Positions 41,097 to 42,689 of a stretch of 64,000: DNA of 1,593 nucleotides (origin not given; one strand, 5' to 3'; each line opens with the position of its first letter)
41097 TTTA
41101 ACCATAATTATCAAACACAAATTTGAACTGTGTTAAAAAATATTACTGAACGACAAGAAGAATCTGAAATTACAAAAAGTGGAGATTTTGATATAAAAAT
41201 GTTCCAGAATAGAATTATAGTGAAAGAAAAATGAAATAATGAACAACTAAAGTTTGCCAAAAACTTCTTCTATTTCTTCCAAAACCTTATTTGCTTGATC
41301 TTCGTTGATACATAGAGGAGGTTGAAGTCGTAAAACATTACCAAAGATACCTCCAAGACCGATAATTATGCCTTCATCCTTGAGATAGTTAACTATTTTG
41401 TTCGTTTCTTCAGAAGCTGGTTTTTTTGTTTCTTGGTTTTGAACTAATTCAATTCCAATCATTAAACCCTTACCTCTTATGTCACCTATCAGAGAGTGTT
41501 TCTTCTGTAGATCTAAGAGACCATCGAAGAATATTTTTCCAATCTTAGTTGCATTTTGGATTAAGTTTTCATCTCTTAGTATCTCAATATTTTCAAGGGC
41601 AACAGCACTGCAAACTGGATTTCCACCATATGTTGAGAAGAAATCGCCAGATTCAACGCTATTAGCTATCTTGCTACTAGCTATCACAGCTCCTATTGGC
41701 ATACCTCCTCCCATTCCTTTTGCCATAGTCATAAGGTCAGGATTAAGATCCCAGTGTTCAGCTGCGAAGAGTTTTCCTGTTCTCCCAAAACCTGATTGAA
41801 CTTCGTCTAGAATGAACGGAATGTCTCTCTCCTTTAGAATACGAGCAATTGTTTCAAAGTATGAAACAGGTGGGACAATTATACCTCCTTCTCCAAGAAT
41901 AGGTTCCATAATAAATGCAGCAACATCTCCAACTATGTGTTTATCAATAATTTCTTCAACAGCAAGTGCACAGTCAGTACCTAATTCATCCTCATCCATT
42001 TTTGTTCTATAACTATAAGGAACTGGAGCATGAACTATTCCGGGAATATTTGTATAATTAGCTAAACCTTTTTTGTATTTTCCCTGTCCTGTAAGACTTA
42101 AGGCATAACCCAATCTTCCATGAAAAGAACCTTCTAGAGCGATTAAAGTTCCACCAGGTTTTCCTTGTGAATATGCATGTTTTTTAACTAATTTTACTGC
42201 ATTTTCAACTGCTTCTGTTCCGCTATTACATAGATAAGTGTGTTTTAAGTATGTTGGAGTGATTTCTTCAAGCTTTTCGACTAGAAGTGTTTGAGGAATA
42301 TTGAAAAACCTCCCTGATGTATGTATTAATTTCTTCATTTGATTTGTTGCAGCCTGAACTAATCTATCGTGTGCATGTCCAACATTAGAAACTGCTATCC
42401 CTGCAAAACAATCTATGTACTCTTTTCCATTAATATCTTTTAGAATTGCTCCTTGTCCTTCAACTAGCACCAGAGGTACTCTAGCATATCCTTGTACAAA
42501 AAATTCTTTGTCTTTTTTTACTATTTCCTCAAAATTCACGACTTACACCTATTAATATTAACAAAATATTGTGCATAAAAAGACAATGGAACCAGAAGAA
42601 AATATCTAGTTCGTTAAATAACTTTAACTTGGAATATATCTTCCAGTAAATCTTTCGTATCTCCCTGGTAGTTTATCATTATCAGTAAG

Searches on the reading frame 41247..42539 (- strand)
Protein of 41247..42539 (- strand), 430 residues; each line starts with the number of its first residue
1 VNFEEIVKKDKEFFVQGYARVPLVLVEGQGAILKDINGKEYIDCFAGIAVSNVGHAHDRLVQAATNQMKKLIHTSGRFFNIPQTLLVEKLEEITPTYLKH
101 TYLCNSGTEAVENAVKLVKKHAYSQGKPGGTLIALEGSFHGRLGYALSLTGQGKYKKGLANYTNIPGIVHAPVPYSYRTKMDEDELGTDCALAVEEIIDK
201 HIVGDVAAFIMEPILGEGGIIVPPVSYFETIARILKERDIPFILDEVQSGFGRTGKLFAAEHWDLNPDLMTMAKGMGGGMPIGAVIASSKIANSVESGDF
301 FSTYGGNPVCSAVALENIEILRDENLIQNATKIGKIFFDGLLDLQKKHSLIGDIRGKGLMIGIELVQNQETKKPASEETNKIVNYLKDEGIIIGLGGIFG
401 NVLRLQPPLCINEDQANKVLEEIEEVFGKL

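Call 6: search_protein_families(library=pfam, proteins=[window:41247-42539:-], max_evalue=0.001)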
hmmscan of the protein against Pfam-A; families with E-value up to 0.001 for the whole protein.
window:41247-42539:- (430 aa): 1 family
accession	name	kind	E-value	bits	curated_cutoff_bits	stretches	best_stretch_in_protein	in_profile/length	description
PF00202.27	Aminotran_3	-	4.4e-120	401.5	30.5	1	17-426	5-402/403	Aminotransferase class-III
